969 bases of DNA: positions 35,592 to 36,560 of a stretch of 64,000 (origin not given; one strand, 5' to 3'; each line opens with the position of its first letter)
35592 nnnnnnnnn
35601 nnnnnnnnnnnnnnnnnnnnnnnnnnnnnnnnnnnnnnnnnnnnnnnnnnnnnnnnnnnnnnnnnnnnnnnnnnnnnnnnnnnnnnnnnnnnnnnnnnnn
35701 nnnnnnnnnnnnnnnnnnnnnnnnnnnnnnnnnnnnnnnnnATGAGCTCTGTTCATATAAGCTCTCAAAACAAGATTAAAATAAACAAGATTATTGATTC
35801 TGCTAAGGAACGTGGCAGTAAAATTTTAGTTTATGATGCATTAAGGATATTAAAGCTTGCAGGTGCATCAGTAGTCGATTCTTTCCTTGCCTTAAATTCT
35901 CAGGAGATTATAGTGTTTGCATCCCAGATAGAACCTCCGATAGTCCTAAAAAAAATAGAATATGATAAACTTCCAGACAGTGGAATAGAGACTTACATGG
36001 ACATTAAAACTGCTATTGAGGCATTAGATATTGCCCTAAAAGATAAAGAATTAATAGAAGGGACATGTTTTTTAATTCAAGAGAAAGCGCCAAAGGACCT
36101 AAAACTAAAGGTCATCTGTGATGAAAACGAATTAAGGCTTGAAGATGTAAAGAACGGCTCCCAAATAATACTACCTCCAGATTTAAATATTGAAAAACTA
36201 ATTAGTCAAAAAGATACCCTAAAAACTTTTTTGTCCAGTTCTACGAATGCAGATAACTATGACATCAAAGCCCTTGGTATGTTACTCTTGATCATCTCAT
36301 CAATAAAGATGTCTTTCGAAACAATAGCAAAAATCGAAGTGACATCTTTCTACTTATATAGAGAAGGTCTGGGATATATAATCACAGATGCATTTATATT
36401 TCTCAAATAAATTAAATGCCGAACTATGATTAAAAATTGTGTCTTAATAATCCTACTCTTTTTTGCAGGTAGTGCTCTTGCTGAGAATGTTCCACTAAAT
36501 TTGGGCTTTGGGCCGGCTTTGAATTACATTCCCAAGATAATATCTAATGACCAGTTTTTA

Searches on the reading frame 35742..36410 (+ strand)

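Call 12: search_protein_families(library=pfam, proteins=[window:35742-36410:+])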
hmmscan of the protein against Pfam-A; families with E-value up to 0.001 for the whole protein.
window:35742-36410:+ (222 aa): 1 family
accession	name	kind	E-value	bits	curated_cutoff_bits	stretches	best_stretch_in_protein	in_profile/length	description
PF13549.11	ATP-grasp_5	-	2.4e-06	27.5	27.6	0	24-115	5-87/221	ATP-grasp domain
